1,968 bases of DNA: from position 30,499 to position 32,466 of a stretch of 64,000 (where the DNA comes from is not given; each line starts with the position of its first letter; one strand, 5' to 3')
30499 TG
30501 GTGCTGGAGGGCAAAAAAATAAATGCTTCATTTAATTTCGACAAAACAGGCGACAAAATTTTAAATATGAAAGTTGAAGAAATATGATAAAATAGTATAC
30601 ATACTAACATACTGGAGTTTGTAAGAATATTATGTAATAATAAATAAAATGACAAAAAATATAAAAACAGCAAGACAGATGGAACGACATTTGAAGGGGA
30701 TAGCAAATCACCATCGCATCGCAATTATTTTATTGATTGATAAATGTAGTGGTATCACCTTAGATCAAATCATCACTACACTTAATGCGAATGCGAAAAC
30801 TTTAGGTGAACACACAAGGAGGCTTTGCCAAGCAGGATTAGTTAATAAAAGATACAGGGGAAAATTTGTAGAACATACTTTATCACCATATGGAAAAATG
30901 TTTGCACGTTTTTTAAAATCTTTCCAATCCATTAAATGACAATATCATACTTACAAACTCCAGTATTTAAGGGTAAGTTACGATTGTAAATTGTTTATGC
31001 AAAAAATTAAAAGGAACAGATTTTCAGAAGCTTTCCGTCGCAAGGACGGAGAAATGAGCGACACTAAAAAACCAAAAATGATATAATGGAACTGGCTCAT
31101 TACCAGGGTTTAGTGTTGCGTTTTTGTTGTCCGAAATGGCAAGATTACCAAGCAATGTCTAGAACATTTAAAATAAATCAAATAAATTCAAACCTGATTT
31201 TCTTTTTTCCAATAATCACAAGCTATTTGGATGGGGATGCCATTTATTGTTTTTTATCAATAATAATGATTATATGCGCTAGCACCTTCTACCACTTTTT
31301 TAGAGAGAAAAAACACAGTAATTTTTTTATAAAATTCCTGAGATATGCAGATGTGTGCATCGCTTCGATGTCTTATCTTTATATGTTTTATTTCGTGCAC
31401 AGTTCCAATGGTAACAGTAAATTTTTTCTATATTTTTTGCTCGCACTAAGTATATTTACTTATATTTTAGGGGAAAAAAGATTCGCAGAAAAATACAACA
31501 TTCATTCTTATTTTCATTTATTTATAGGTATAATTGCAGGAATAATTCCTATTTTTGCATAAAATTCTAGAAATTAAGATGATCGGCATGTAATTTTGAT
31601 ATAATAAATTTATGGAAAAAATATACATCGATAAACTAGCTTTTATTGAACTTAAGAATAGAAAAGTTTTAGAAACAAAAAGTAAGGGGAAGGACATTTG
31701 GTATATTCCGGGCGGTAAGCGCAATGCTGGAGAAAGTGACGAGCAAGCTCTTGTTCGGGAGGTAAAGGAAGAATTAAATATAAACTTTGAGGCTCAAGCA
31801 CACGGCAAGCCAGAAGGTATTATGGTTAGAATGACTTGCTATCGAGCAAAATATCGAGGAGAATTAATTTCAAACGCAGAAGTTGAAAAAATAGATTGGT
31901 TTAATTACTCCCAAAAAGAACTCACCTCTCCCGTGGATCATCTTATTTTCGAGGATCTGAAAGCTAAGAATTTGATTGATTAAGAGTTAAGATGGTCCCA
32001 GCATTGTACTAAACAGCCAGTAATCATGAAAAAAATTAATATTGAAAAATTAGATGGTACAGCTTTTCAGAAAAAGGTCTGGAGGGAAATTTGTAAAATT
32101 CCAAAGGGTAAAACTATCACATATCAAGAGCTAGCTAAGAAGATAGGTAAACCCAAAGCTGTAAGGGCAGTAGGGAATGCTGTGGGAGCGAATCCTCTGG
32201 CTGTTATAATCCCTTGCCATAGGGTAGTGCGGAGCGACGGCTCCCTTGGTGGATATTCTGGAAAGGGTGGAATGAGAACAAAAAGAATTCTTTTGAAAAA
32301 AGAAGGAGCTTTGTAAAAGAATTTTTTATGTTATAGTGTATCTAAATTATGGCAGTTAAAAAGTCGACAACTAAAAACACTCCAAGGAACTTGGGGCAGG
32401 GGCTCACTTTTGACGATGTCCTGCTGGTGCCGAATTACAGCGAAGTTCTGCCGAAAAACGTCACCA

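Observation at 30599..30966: ArsR-family regulator gene precisely flanked by inverted copies of a motif that recurs upstream of purQ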

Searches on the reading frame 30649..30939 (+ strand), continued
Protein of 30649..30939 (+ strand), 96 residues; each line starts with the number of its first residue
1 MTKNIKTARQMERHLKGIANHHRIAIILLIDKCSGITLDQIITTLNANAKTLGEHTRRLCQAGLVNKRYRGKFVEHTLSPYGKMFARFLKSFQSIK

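Call 70: search_protein_families(library=phrogs, proteins=[window:30649-30936:+], max_evalue=0.01)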
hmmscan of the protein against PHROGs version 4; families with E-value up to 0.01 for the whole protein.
window:30649-30936:+ (96 aa): 2 families
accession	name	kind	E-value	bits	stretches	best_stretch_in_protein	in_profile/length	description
phrog_11046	-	transcription regulation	0.0007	20.4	1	20-91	10-82/94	transcriptional regulator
phrog_12817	-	transcription regulation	0.00092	20.1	1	22-90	74-144/151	transcriptional regulator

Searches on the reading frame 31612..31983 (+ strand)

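Call 8: search_protein_families(library=pfam, proteins=[window:31612-31983:+], max_evalue=0.01)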
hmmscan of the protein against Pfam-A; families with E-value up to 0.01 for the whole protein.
window:31612-31983:+ (123 aa): 2 families
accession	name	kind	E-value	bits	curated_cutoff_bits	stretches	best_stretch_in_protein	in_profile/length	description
PF00293.34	NUDIX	-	1.9e-10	41.3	21.1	1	19-101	17-117/134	NUDIX domain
PF21308.3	C3_CUB2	-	0.0057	16.7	26.7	1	44-80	25-61/62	Complement component 3, CUB domain, second segment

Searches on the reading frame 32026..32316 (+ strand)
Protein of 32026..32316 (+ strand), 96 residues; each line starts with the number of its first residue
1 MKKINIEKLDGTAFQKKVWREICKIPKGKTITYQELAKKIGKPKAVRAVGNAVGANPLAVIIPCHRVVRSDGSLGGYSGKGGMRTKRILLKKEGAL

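Call 8: search_protein_families(library=pfam, proteins=[window:32026-32316:+], max_evalue=0.01)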
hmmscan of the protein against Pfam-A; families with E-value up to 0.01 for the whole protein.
window:32026-32316:+ (96 aa): 1 family
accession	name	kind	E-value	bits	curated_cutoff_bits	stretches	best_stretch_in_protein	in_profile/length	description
PF01035.26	DNA_binding_1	-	1.8e-36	124.3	27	1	13-95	1-81/81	6-O-methylguanine DNA methyltransferase, DNA binding domain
